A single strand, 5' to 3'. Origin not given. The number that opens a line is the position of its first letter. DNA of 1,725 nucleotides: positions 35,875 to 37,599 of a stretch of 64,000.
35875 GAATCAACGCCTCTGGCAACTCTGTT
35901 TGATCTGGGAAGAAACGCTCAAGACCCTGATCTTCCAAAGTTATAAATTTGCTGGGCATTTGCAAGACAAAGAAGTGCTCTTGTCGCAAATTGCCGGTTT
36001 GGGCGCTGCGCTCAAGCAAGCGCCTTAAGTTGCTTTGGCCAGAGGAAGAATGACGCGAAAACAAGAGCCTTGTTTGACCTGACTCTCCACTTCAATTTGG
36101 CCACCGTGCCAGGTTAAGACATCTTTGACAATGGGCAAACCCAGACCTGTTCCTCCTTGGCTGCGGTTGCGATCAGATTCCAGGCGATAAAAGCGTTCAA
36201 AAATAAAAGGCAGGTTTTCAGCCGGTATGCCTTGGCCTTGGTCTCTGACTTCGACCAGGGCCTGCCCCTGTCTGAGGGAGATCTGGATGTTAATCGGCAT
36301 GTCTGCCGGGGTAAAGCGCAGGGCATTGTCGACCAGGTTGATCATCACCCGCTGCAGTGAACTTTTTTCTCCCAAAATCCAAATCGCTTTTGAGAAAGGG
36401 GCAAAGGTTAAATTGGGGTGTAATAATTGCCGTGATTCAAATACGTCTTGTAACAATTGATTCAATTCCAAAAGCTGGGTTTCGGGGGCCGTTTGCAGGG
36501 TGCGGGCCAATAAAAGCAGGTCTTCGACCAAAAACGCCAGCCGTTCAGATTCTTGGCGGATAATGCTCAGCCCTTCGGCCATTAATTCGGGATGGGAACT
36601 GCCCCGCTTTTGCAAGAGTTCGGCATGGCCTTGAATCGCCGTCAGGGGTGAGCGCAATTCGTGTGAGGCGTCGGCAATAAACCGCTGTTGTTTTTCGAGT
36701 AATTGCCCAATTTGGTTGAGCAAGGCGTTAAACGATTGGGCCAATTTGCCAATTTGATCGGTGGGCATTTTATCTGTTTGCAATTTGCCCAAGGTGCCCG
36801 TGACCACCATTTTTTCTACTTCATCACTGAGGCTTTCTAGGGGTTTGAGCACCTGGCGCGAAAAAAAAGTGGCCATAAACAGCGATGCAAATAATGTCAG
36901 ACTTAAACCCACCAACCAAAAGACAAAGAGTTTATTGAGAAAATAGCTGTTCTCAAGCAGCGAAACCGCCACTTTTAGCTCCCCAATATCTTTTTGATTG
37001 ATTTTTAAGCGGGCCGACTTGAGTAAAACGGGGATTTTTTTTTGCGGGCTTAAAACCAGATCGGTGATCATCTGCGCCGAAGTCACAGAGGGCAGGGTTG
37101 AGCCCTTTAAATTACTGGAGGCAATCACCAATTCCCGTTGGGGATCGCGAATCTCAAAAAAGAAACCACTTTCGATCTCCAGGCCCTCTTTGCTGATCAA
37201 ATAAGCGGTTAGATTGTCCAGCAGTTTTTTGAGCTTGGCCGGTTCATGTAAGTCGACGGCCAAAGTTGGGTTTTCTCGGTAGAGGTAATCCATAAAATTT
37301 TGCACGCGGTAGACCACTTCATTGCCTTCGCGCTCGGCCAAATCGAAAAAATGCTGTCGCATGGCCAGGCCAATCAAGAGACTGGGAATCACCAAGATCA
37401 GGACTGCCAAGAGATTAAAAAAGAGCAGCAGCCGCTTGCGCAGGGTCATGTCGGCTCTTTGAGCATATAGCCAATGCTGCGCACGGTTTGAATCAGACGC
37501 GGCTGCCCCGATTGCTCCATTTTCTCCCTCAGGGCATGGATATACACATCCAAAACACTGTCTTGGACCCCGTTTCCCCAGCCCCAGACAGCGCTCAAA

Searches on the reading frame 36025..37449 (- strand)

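Call 6: search_protein_families(library=pfam, proteins=[window:36025-37449:-], max_evalue=0.01)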
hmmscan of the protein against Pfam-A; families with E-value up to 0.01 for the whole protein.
window:36025-37449:- (474 aa): 4 families
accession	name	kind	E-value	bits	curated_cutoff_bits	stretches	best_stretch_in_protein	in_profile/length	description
PF02518.31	HATPase_c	-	7.4e-30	104.1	26.4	1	362-471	3-110/111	Histidine kinase-, DNA gyrase B-, and HSP90-like ATPase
PF00512.31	HisKA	-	2.8e-17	62.9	26.9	1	254-316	2-62/66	His Kinase A (phospho-acceptor) domain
PF00672.30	HAMP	-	0.00029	21.5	25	1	195-247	1-51/53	HAMP domain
PF03036.21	Perilipin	-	0.001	18.6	33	1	204-362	214-370/403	Perilipin family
